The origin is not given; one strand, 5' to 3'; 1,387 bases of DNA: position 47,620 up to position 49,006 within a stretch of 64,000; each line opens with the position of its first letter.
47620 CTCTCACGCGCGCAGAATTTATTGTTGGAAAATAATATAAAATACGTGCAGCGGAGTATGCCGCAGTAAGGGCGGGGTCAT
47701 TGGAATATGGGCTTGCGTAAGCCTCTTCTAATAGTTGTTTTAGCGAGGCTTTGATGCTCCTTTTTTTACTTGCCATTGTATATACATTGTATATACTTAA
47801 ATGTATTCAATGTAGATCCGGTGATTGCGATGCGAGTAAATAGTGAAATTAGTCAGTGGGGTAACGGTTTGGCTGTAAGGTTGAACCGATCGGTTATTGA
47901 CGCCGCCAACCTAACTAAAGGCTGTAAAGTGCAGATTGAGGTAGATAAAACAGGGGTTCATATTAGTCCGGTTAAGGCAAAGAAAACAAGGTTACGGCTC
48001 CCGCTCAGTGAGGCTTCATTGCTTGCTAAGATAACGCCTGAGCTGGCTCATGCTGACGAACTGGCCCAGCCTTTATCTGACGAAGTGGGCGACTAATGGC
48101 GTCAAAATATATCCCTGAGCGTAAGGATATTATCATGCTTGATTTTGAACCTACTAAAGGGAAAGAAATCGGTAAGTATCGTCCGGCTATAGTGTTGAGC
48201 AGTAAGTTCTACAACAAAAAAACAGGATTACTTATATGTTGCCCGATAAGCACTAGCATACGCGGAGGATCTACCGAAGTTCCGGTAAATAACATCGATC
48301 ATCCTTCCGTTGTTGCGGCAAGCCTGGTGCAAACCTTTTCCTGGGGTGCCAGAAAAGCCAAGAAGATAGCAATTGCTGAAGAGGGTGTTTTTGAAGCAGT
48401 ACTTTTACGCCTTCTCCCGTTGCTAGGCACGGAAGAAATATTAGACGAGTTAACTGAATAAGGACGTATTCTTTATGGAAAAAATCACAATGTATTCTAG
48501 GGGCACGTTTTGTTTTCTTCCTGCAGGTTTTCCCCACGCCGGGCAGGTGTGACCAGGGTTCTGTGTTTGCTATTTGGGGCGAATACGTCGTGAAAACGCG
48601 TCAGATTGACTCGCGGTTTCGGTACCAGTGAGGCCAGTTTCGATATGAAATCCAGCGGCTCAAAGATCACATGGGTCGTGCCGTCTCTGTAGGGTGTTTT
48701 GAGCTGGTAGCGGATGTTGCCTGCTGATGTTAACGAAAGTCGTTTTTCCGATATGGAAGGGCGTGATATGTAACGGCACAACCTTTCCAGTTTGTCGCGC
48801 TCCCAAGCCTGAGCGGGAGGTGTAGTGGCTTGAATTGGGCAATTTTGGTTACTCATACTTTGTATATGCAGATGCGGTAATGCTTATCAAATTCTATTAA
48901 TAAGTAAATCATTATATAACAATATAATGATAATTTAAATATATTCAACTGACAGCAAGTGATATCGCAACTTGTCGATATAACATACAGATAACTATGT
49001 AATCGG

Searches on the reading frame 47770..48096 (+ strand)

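Call 71: search_protein_families(library=pfam, proteins=[window:47770-48096:+], max_evalue=10)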
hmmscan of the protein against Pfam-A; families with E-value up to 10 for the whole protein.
window:47770-48096:+ (108 aa): 2 families
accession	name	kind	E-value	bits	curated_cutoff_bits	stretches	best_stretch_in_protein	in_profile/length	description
PF04014.23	MazE_antitoxin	-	0.05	14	24.7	1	28-71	2-46/48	Antidote-toxin recognition MazE, bacterial antitoxin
PF16024.10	DUF4785_1st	-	0.21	12.1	24.2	1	42-96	38-89/145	Domain of unknown function (DUF4785) N-terminal domain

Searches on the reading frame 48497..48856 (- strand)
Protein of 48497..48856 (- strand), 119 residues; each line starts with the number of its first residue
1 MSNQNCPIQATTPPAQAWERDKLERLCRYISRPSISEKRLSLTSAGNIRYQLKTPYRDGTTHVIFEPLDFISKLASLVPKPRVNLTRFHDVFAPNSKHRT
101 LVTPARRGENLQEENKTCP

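Call 3: search_protein_families(library=pfam, proteins=[window:48497-48856:-], max_evalue=0.01)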
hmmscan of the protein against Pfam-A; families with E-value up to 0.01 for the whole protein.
window:48497-48856:- (119 aa): 1 family
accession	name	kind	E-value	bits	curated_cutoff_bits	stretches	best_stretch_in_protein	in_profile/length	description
PF04986.18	Y2_Tnp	-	3.1e-19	70.1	20.9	1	18-96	102-179/183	Putative transposase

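Call 4: search_protein_families(library=ncbifam, proteins=[window:48497-48856:-], max_evalue=0.01)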
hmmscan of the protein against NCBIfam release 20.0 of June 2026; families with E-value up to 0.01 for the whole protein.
window:48497-48856:- (119 aa): 2 families
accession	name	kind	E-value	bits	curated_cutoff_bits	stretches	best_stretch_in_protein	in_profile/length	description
NF052416.1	ISCR_clade_Ia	exception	3e-41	141.5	925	1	15-111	323-419/509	ISCR element clade Ia family transposase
NF033538.2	transpos_IS91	equivalog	1.4e-05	24.3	125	1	22-101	236-315/356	IS91 family transposase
